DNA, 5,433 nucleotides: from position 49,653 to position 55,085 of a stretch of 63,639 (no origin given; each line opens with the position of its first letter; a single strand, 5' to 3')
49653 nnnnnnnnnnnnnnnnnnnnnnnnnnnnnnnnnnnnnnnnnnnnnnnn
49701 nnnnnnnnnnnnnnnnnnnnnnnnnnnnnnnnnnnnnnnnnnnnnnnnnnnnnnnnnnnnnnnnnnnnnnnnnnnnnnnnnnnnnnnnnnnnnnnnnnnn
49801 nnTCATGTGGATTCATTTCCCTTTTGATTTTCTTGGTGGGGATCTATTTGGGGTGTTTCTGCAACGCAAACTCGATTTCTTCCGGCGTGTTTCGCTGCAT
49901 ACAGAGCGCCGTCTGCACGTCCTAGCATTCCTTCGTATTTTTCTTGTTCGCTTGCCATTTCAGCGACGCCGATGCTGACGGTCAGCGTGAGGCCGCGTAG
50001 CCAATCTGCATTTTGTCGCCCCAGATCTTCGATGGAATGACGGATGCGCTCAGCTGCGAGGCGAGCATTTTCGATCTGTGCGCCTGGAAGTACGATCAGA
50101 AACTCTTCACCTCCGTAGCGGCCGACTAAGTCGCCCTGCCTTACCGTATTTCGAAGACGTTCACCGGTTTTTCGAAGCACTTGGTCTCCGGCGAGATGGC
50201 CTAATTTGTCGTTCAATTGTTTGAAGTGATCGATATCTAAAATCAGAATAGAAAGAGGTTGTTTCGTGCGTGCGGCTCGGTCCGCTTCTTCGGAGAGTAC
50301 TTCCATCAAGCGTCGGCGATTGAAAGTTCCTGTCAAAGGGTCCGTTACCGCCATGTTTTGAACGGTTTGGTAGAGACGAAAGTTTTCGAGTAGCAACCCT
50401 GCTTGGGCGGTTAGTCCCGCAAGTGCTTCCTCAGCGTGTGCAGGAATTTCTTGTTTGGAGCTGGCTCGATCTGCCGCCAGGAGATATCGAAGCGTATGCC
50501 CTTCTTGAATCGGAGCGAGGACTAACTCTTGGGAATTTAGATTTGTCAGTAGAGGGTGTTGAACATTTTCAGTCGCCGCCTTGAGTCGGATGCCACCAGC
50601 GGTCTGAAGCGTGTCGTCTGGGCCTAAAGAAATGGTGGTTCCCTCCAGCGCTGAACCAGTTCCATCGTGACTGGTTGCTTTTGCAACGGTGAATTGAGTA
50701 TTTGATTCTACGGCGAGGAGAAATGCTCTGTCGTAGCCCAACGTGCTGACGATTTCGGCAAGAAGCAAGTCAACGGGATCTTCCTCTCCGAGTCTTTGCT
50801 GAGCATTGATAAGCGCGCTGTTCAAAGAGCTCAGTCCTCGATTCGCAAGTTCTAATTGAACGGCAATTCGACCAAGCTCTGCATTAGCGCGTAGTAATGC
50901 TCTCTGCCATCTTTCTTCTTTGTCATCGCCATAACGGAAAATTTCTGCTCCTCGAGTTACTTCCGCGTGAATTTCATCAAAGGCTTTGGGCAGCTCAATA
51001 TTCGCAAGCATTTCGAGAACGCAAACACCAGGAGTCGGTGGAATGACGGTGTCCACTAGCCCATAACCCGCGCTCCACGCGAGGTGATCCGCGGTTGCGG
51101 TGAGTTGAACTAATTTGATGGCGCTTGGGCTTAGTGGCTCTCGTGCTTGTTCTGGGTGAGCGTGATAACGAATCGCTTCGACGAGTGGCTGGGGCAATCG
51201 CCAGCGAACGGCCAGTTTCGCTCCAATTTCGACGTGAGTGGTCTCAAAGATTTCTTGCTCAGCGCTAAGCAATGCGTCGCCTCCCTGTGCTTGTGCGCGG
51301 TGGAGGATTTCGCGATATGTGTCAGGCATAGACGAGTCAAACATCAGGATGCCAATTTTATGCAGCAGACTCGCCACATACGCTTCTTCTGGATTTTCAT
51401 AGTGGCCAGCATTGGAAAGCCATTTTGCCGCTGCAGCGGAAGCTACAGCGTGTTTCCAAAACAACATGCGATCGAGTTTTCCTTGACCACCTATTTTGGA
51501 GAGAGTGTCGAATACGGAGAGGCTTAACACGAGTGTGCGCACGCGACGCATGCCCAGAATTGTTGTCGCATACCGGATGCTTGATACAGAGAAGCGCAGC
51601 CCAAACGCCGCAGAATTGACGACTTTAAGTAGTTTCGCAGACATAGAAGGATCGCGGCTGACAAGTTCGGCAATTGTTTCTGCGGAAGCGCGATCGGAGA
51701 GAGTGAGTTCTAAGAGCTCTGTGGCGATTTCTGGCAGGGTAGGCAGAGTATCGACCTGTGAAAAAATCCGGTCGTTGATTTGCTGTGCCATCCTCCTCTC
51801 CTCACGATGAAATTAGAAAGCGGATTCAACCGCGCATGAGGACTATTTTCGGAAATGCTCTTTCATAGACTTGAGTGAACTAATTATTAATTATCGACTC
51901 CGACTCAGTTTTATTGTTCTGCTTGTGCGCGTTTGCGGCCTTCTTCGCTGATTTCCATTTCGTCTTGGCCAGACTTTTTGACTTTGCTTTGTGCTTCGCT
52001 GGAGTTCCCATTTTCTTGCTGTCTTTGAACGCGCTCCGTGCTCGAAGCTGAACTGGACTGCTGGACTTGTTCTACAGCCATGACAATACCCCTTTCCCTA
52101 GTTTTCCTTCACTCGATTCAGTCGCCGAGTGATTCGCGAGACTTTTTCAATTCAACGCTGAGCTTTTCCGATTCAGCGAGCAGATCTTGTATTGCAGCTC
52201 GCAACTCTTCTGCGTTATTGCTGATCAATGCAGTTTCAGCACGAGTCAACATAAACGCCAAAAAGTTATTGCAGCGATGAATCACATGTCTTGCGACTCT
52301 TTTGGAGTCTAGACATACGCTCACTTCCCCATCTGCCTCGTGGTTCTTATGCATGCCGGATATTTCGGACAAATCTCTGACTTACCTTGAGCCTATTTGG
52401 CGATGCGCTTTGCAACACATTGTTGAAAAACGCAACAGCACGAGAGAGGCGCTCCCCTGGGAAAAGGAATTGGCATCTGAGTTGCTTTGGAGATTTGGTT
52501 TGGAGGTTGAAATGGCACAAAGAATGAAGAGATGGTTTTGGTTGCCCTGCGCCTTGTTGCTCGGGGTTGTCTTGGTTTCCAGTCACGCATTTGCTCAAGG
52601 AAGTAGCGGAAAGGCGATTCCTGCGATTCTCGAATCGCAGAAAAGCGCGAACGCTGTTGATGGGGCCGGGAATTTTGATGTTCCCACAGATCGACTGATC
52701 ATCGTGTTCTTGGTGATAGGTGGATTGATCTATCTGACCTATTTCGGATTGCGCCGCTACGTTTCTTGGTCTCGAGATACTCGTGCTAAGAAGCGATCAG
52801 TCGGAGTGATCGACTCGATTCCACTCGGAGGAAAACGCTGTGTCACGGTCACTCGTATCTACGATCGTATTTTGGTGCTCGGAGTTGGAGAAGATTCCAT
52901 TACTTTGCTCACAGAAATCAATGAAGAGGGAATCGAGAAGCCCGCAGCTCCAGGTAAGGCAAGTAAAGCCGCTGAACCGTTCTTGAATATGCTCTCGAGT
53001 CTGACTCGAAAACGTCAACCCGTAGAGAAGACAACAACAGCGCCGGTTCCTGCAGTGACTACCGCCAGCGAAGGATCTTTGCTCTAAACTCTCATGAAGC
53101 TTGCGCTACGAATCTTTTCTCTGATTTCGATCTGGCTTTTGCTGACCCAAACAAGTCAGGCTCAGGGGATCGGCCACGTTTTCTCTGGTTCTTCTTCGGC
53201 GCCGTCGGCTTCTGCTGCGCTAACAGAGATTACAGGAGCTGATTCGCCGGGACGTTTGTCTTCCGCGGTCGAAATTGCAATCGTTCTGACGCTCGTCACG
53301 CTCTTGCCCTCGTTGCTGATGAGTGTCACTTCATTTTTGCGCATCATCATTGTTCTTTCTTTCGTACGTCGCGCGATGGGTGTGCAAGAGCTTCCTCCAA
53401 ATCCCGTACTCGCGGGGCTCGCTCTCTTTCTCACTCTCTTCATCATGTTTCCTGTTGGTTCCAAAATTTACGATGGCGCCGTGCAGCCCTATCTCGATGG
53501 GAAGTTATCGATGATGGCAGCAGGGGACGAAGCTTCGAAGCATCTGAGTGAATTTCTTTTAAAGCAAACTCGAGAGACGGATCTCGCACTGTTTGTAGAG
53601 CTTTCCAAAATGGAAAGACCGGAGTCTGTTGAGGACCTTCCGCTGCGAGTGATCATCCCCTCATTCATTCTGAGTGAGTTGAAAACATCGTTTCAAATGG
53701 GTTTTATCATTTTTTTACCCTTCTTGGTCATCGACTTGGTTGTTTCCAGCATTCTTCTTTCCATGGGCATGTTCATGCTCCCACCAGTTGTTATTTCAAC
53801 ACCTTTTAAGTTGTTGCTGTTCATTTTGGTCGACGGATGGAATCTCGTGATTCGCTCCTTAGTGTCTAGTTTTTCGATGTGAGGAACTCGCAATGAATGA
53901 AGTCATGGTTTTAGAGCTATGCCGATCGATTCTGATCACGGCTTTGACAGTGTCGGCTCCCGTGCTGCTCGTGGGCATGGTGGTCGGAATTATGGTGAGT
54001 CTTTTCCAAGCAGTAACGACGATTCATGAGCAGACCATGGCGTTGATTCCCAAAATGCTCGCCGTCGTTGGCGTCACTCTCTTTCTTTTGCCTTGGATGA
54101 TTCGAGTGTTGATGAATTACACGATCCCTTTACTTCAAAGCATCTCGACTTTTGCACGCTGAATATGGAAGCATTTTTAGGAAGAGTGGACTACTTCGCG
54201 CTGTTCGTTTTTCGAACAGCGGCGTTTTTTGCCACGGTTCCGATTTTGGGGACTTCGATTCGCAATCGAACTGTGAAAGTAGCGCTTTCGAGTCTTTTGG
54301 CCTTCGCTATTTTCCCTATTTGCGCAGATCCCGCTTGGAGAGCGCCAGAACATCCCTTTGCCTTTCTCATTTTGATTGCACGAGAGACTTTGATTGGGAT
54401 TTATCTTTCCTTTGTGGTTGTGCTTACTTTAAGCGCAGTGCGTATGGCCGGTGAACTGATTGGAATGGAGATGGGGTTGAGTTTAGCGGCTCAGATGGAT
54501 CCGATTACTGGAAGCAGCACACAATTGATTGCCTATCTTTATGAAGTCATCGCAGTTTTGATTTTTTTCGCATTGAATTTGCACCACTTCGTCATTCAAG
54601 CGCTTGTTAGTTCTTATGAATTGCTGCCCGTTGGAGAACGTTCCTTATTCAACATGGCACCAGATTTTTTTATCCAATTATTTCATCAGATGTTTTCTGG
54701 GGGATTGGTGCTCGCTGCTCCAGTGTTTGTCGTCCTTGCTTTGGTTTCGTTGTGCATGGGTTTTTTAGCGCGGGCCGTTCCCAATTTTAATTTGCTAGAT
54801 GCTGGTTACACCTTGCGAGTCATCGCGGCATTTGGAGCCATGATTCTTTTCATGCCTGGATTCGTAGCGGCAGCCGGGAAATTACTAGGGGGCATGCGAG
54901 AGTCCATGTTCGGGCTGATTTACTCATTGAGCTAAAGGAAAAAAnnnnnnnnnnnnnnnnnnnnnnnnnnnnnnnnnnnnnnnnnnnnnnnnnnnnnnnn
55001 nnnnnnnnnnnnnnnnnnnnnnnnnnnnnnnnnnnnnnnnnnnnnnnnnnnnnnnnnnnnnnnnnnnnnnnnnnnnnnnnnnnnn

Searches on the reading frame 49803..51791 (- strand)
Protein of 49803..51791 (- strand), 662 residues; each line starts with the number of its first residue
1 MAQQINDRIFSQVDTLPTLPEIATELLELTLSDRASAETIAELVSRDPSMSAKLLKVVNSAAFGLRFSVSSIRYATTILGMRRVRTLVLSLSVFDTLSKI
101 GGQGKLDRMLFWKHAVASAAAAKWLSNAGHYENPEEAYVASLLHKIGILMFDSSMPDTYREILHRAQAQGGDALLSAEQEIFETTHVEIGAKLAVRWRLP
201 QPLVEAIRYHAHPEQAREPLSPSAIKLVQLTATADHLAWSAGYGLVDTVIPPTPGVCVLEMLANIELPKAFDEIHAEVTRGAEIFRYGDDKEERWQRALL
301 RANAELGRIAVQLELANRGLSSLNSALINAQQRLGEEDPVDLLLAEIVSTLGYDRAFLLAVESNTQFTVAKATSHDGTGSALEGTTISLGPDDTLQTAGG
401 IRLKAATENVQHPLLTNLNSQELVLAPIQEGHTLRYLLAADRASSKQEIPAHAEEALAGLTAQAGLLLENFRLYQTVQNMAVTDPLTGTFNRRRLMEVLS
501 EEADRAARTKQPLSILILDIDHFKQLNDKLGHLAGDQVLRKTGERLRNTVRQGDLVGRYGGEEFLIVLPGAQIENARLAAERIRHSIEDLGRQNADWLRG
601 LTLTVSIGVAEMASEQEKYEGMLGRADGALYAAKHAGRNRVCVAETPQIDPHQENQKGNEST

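Call 12: search_protein_families(library=pfam, proteins=[window:49803-51791:-], max_evalue=0.00001)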
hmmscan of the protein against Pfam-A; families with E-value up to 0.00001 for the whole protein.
window:49803-51791:- (662 aa): 2 families
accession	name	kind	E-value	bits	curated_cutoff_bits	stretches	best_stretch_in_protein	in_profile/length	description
PF08668.18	HDOD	-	2.8e-57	193.8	22.9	1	16-213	1-196/196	HDOD domain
PF00990.26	GGDEF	-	2.4e-47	161.2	23.8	1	481-640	1-161/161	Diguanylate cyclase, GGDEF domain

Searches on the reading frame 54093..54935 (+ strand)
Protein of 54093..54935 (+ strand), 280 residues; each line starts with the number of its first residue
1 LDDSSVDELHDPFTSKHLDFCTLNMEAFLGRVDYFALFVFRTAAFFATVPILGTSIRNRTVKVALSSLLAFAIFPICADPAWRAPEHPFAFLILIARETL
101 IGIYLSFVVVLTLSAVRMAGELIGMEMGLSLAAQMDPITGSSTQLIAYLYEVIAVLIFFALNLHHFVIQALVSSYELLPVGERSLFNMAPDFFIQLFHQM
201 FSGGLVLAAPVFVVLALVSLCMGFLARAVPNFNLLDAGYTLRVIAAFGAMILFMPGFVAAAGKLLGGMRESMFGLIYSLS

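Call 12: search_protein_families(library=pfam, proteins=[window:54093-54935:+], max_evalue=0.00001)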
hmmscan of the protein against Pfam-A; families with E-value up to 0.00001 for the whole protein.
window:54093-54935:+ (280 aa): 1 family
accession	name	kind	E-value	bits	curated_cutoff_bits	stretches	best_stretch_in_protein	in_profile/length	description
PF01311.25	Bac_export_1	-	6.2e-53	180.2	27.8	1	34-265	3-227/230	Bacterial export proteins, family 1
